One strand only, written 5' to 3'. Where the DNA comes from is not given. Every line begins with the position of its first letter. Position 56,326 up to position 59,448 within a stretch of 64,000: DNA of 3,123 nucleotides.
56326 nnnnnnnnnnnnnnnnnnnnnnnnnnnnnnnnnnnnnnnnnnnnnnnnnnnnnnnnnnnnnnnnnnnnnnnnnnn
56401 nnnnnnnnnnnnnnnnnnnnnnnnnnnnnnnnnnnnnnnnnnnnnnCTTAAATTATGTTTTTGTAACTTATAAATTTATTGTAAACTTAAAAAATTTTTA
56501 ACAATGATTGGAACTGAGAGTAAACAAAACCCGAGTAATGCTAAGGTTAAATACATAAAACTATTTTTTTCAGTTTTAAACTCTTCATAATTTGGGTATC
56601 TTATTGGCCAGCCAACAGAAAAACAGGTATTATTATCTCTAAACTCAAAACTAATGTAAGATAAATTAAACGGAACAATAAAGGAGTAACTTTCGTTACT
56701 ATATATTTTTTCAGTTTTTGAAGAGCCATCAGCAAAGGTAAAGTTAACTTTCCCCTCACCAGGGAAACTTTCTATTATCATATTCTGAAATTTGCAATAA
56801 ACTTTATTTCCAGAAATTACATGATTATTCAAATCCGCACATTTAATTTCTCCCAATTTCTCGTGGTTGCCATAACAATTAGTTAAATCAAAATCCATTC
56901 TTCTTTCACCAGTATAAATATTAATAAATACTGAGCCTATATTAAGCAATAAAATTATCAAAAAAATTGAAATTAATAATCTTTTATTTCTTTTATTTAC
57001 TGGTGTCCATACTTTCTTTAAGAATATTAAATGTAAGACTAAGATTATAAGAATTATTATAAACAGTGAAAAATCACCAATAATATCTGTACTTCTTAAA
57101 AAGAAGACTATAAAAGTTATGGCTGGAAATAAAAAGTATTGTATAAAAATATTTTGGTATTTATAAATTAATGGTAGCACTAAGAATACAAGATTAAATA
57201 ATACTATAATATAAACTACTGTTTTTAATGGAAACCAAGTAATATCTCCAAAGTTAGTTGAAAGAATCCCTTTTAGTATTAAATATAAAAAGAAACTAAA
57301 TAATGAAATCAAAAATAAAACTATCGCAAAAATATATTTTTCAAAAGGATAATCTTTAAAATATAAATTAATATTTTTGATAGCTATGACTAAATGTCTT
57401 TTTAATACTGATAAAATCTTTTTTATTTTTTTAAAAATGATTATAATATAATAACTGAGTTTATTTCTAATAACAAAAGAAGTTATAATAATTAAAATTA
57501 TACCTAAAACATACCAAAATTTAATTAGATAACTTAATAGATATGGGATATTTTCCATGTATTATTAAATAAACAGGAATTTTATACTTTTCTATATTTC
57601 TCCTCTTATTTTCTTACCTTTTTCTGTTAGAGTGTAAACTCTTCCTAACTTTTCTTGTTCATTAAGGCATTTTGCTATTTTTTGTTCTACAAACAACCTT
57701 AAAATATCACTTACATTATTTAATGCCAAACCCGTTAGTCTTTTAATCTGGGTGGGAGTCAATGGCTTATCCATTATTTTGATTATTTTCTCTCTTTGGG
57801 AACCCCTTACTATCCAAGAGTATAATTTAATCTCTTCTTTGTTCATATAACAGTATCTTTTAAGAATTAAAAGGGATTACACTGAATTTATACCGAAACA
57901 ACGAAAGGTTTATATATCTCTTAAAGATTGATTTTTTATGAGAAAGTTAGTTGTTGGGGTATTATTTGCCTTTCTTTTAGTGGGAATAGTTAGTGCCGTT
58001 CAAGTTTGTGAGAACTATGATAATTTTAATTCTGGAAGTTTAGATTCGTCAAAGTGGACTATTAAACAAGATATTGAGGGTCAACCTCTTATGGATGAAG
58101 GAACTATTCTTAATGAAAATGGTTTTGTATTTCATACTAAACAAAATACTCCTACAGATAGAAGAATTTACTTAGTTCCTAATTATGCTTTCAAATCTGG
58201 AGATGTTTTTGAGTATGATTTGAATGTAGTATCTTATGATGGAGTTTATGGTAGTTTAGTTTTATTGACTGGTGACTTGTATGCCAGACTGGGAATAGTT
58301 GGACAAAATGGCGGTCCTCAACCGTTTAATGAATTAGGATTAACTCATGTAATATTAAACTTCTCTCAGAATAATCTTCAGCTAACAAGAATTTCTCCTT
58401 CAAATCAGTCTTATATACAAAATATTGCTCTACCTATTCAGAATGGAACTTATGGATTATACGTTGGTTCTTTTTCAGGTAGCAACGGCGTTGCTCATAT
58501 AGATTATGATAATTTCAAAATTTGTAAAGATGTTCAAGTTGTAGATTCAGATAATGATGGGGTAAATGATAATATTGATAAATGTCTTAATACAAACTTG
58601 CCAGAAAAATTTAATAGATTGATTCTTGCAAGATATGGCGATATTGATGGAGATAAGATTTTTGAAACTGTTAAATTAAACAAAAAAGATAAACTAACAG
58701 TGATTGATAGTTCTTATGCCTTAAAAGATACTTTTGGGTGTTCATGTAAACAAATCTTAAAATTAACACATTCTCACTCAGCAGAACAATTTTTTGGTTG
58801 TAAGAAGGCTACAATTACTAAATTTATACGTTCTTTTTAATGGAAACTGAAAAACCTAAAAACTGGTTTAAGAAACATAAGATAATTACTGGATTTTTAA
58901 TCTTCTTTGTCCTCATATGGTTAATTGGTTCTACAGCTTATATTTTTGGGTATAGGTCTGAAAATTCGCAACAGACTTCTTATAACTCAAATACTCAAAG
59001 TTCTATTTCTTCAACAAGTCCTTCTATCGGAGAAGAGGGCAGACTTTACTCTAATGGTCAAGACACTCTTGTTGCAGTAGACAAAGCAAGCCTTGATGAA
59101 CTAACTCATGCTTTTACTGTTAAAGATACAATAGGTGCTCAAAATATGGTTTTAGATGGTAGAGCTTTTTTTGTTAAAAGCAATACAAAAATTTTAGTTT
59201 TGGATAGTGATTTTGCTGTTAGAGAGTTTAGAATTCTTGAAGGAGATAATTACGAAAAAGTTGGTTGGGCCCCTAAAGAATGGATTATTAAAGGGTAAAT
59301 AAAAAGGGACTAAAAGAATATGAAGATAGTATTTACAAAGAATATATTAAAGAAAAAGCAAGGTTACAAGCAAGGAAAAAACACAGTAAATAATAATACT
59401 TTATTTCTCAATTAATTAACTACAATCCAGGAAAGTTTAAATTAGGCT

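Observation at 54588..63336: ~8.7 kb element integrated into tRNA-Asp: candidate provirus or integrative plasmid of a DPANN-like archaeon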

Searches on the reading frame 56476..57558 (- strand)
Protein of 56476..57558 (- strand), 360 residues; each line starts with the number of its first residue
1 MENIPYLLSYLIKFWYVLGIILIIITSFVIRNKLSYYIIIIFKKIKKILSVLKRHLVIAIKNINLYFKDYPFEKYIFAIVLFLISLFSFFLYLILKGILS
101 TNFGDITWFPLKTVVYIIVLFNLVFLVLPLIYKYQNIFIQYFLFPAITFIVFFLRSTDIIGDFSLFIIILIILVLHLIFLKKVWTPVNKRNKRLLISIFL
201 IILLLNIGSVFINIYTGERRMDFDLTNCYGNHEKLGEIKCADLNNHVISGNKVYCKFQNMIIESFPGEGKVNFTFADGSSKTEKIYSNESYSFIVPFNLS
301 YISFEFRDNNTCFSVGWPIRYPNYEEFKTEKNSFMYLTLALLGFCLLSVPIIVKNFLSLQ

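Call 9: search_protein_families(library=pfam, max_evalue=0.1, proteins=[window:56476-57558:-])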
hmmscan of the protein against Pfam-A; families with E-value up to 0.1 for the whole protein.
window:56476-57558:- (360 aa): 0 families

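Call 10: search_protein_families(library=phrogs, max_evalue=0.1, proteins=[window:56476-57558:-])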
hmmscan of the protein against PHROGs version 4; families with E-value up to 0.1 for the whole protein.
window:56476-57558:- (360 aa): 0 families

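Call 45: search_protein_families(library=ncbifam, max_evalue=0.01, proteins=[window:56476-57558:-])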
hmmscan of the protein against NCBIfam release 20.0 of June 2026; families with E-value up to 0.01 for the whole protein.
window:56476-57558:- (360 aa): 0 families

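Call 81: search_protein_representatives(protein=window:56476-57558:-)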
Query: 360 residues. Proteins with E-value up to 0.001 (for the whole library): 85; up to 1e-10: 31; up to 1e-30: 6. The best 85 are listed.
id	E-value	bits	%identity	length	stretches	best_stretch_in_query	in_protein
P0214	3.9e-226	766.5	100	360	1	1-360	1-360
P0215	6.2e-72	259.3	44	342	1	20-357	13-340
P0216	2.4e-64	234.3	44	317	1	69-357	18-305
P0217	9.7e-52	192.8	40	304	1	73-359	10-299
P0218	1.0e-49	186.2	41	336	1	36-358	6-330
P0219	9.8e-48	179.7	52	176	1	197-358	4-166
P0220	2.0e-29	119.4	34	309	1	75-356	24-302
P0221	4.5e-26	108.4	35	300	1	75-357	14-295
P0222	2.4e-24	102.8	35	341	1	58-355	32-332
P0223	1.4e-21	93.6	32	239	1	119-358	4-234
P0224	6.8e-21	91.4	40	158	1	211-356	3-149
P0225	1.2e-18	84.0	32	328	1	71-356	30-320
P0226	7.3e-18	81.4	31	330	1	39-356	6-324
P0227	1.9e-16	76.7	31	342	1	74-356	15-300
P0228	2.4e-16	76.4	36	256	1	153-358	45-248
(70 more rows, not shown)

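Call 82: find_encoding_contigs(protein=P0215, flank=10000, max_places=3)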
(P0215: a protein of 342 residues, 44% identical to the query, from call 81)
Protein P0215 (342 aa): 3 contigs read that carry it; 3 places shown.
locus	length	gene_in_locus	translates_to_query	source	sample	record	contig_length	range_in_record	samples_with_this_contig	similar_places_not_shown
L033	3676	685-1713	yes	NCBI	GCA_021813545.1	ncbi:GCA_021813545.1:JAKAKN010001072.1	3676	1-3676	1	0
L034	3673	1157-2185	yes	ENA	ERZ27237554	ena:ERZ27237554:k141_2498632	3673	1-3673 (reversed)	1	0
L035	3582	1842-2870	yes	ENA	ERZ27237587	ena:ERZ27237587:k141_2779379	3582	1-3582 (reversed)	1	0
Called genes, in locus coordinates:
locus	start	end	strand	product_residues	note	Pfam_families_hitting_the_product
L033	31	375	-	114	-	-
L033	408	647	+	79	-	-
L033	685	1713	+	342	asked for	-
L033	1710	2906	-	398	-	PF01867:Cas_Cas1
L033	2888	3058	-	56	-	-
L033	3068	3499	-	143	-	-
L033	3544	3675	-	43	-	?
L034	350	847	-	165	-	-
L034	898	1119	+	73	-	PF25212:HVO_A0114 (weak), PF08279:HTH_11 (weak)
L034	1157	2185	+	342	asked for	-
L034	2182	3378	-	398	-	PF01867:Cas_Cas1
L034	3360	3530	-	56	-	-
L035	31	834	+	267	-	-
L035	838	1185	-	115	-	-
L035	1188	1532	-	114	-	-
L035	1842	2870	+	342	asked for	-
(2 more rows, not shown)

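Call 102: search_protein_families(library=padloc, max_evalue=0.01, proteins=[window:56476-57558:-])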
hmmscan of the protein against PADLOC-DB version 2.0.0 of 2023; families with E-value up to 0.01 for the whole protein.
window:56476-57558:- (360 aa): 0 families

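Call 118: search_dna_similar(query=window:56476-57558:-, collection=phages, mode=protein, max_evalue=0.01, max_rows=5)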
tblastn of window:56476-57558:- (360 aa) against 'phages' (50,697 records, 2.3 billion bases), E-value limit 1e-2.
No match.

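Call 122: find_related_loci(query=window:56476-57558:-, collection=viral_contigs, flank=5000)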
Query window:56476-57558:- (360 aa) in viral_contigs; peptide patterns used: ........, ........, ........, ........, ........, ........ (x = any residue, [..] = any of these).
73 stretches matched a pattern, but none encodes a relative of the query by tblastn (E <= 1e-3).

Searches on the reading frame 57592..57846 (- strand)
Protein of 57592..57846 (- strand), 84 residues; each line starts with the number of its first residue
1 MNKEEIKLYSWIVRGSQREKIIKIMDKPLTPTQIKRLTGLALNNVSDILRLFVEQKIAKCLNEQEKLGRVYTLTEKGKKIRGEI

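Call 9: search_protein_families(library=pfam, max_evalue=0.1, proteins=[window:57592-57846:-])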
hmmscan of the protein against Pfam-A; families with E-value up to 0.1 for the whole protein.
window:57592-57846:- (84 aa): 5 families
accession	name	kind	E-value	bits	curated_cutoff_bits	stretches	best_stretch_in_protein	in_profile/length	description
PF14947.12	HTH_45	-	0.02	15.3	25.5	1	21-82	11-67/77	Winged helix-turn-helix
PF08100.18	Dimerisation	-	0.025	14.8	25.6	1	25-77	37-87/93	O-methyltransferase dimerisation domain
PF21476.4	PF0610-like_N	-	0.033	14.8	33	0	18-49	3-35/50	PF0610-like, N-terminal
PF09339.16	HTH_IclR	-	0.042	14.1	22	1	26-56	16-46/52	IclR helix-turn-helix domain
PF20290.3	MC4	-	0.084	13.6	28.1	1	45-82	67-103/133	ABC-three component (ABC-3C) system Middle Component 4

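Call 10: search_protein_families(library=phrogs, max_evalue=0.1, proteins=[window:57592-57846:-])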
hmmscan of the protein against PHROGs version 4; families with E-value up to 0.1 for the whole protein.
window:57592-57846:- (84 aa): 4 families
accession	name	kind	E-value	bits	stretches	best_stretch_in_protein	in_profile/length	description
phrog_2440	-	transcription regulation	0.011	16.7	1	19-79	31-93/126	transcriptional regulator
phrog_2030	-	transcription regulation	0.022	15.4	1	20-78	21-79/202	transcriptional regulator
phrog_1529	-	unknown function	0.039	15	1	18-48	8-38/209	-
phrog_21636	-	unknown function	0.039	14.9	1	16-50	5-39/61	-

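Call 102: search_protein_families(library=padloc, max_evalue=0.01, proteins=[window:57592-57846:-])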
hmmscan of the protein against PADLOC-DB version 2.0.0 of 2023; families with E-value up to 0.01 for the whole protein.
window:57592-57846:- (84 aa): 2 families
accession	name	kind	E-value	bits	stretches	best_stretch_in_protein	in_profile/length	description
PDLC02435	AgaR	-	0.0039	15.4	1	28-80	24-75/91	-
PDLC01438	Csa3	-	0.0039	15.3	1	13-78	145-206/305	"CAS-I,CAS-II,CAS-III,CAS-IV,CAS-V,CAS-VI; associated_signaling"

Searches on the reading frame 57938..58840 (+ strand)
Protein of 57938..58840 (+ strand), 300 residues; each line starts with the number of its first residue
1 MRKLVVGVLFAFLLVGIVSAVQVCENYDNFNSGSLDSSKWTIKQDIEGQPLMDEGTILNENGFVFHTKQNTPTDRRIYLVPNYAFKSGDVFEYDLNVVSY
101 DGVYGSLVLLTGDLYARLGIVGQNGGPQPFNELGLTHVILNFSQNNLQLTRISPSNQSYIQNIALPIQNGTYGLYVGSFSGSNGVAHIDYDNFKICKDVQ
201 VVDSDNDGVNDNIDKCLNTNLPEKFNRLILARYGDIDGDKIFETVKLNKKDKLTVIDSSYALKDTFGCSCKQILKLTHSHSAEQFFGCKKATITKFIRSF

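Call 9: search_protein_families(library=pfam, max_evalue=0.1, proteins=[window:57938-58840:+])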
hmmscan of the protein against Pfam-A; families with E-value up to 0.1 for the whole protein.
window:57938-58840:+ (300 aa): 0 families

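Call 10: search_protein_families(library=phrogs, max_evalue=0.1, proteins=[window:57938-58840:+])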
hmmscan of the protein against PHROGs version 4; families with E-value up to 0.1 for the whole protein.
window:57938-58840:+ (300 aa): 0 families

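Call 45: search_protein_families(library=ncbifam, max_evalue=0.01, proteins=[window:57938-58840:+])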
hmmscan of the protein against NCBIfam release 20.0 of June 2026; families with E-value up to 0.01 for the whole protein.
window:57938-58840:+ (300 aa): 0 families

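Call 67: find_homologous_proteins(query=window:57938-58840:+, max_evalue=0.001)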
Query window:57938-58840:+ (300 aa): 7 proteins with E <= 0.001 among 1266 candidates.
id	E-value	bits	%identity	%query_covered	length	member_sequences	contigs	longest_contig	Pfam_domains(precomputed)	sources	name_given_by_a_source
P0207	3.3e-199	678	100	100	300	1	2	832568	-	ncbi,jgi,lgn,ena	ncbi:MAG: hypothetical protein WC796_01920 [Candidatus Pacearchaeota archaeon]|jgi:hypothetical prot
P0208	6.3e-59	218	54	61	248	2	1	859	-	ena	-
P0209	5.7e-58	214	57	61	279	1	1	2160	-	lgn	-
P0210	2.5e-54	202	53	60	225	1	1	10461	-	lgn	-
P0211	1.3e-48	184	45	66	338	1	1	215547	-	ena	-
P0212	7.8e-44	168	46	61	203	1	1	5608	-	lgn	-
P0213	4.1e-24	103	54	36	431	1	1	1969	PF07581.18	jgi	jgi:hypothetical protein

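Call 70: find_encoding_contigs(protein=P0210, flank=10000, max_places=2)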
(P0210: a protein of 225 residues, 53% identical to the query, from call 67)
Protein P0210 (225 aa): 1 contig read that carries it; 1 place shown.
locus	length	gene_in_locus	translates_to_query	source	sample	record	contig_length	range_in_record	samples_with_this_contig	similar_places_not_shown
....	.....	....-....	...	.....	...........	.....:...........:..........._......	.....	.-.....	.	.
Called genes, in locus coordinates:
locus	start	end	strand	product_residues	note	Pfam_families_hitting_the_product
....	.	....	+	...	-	?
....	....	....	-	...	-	-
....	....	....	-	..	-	-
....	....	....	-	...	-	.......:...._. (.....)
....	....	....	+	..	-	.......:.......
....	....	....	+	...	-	-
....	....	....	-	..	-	-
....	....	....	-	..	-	-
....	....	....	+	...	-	-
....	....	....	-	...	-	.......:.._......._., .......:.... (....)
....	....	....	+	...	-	-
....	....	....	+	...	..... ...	-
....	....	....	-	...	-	-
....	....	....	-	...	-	-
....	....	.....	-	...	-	?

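Call 75: predict_structure(alignment_id=A3)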
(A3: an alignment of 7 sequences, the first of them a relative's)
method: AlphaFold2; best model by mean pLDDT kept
length: 300 residues; sequences in the alignment: 7
mean_pLDDT: 63.5   pTM: 0.58
mean pLDDT of the five models: 63.5, 56.4, 56.1, 52.7, 47.3
residues with pLDDT >= 90: 45; 70-90: 115; 50-70: 19; < 50: 121
segments of 3 or more residues with pLDDT < 50: 1-19, 200-300
pLDDT, mean of each block of 10 residues (from residue 1): 46 42 83 86 80 74 80 85 92 91 76 80 62 89 90 89 84 83 81 82 34 30 34 35 32 30 39 37 33 29
secondary structure, 60 per line:
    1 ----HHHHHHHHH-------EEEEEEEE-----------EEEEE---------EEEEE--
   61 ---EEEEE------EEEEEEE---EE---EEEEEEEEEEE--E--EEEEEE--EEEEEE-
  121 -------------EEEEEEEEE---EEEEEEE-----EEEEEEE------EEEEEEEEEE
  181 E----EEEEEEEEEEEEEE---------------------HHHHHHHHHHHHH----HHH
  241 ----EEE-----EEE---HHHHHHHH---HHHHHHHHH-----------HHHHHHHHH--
elements in order: H5-13 E21-28 E40-44 E54-58 E64-68 E75-81 E90-100 E106-111 E114-119 E134-142 E146-152 E158-164 E171-181 E186-199 H221-233 E245-247 E253-255 H259-266 H270-278 H290-298

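Call 79: fold_search(model_id=the predicted structure, library=pdb)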
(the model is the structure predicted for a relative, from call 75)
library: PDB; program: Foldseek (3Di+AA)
matches with E <= 10: 1809; with E <= 0.001: 152
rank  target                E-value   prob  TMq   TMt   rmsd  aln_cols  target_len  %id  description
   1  4w65                  6.7e-07  1.00  0.35  0.44  10.5       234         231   12  Crystal Structure of Glycosyl hydrolase family protein from Mycobacterium fortuitum (released 2014-09-03)
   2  4pq9_A                1.3e-06  1.00  0.34  0.42  10.2       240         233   12  Crystal Structure of a Beta-1,3-glucanase from Mycobacterium marinum (released 2014-03-12)
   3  1lec_A                1.8e-06  1.00  0.38  0.45   5.9       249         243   10  STRUCTURES OF THE LECTIN IV OF GRIFFONIA SIMPLICIFOLIA AND ITS COMPLEX WITH THE LEWIS B HUMAN BLOOD GROUP DETERMINANT  (released 1994-01-31)
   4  3rq0                  2.1e-06  1.00  0.35  0.44   7.7       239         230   11  The crystal structure of a glycosyl hydrolases (GH) family protein 16 from Mycobacterium smegmatis str. MC2 155 (released 2011-05-11)
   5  5dxd_A                2.4e-06  1.00  0.37  0.45   6.3       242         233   10  Crystal structure of Putative beta-glucanase (Rv0315 ortholog) from Mycobacterium abscessus (released 2015-11-04)
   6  6t2p_BBB              2.8e-06  1.00  0.36  0.43   7.2       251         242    9  Prominent members of the human gut microbiota express endo-acting O-glycanases to initiate mucin breakdown (released 2020-07-08)
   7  4xxp                  3.2e-06  1.00  0.37  0.51   6.8       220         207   11  Crystal Structure of an Uncharacterized Protein (Rv0315 ortholog) from Mycobacterium paratuberculosis (released 2015-02-11)
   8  6t2o_BBB              3.7e-06  1.00  0.40  0.48   6.2       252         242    7  Prominent members of the human gut microbiota express endo-acting O-glycanases to initiate mucin breakdown (released 2020-07-08)
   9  4wzf_B                6.3e-06  1.00  0.33  0.39   7.6       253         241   10  Crystal structural basis for Rv0315, an immunostimulatory antigen and pseudo beta-1, 3-glucanase of Mycobacterium tube (released 2015-12-09)
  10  5t50_A                6.7e-06  1.00  0.33  0.41   7.2       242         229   11  LIGAND-FREE LECTIN FROM BAUHINIA FORFICATA (released 2016-12-28)
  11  4wzf_A                1.1e-05  1.00  0.35  0.42   7.3       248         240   10  Crystal structural basis for Rv0315, an immunostimulatory antigen and pseudo beta-1, 3-glucanase of Mycobacterium tube (released 2015-12-09)
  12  6t2p_AAA              1.3e-05  1.00  0.39  0.48   6.6       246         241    7  Prominent members of the human gut microbiota express endo-acting O-glycanases to initiate mucin breakdown (released 2020-07-08)
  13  4xdq                  1.3e-05  1.00  0.37  0.45   7.6       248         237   10  Crystal structure of a Glycoside hydrolase family protein (Rv0315 ortholog) from Mycobacterium thermorestibile (released 2015-01-14)
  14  2bqp_A                1.5e-05  1.00  0.38  0.48   5.1       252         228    8  THE STRUCTURE OF THE PEA LECTIN-D-GLUCOPYRANOSE COMPLEX (released 1998-12-16)
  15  3zyr_B                2.2e-05  1.00  0.35  0.43   6.5       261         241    7  Structure of the lectin from Platypodium elegans in complex with heptasaccharide (released 2012-01-11)
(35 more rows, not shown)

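Call 102: search_protein_families(library=padloc, max_evalue=0.01, proteins=[window:57938-58840:+])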
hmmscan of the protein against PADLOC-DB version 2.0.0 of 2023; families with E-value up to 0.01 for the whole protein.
window:57938-58840:+ (300 aa): 0 families

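Call 119: search_dna_similar(query=window:57938-58840:+, collection=phages, mode=protein, max_evalue=0.01, max_rows=5)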
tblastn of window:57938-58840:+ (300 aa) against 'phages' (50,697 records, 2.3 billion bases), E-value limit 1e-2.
No match.

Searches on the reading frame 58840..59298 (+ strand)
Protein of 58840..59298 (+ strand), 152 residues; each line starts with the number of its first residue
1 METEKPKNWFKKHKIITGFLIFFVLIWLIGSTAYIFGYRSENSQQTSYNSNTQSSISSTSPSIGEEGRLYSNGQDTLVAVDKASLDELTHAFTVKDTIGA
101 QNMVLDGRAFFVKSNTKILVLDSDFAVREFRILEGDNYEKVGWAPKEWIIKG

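Call 9: search_protein_families(library=pfam, max_evalue=0.1, proteins=[window:58840-59298:+])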
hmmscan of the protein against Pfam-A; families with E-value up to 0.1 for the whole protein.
window:58840-59298:+ (152 aa): 4 families
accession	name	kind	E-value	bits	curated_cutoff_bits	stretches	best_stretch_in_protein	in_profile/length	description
PF12729.13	4HB_MCP_1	-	0.012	15.7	27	1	12-53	5-46/181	Four helix bundle sensory module for signal transduction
PF13800.11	Sigma_reg_N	-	0.014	16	26.3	1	5-66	8-64/91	Sigma factor regulator N-terminal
PF04193.19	PQ-loop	-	0.019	15.2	22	1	13-37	27-51/61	PQ loop repeat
PF17870.6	Insulin_TMD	-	0.044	14.3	33.4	1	14-36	16-38/47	Insulin receptor trans-membrane segment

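Call 10: search_protein_families(library=phrogs, max_evalue=0.1, proteins=[window:58840-59298:+])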
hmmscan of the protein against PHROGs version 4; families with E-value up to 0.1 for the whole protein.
window:58840-59298:+ (152 aa): 3 families
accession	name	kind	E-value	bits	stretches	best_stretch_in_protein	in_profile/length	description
phrog_25409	-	unknown function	0.00037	21.8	1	72-132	36-96/109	-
phrog_8545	-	moron, auxiliary metabolic gene and host takeover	0.035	14.9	1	3-61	4-59/177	superinfection exclusion Sie-like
phrog_2961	-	unknown function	0.039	14.9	1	68-83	15-30/44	-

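Call 45: search_protein_families(library=ncbifam, max_evalue=0.01, proteins=[window:58840-59298:+])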
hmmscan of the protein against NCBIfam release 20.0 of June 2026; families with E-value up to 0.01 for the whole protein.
window:58840-59298:+ (152 aa): 0 families

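Call 102: search_protein_families(library=padloc, max_evalue=0.01, proteins=[window:58840-59298:+])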
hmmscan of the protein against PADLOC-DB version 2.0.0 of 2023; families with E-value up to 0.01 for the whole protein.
window:58840-59298:+ (152 aa): 0 families

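Call 120: search_dna_similar(query=window:58840-59298:+, collection=phages, mode=protein, max_evalue=0.01, max_rows=5)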
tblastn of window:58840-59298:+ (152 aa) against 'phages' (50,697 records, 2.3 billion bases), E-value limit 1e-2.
No match.
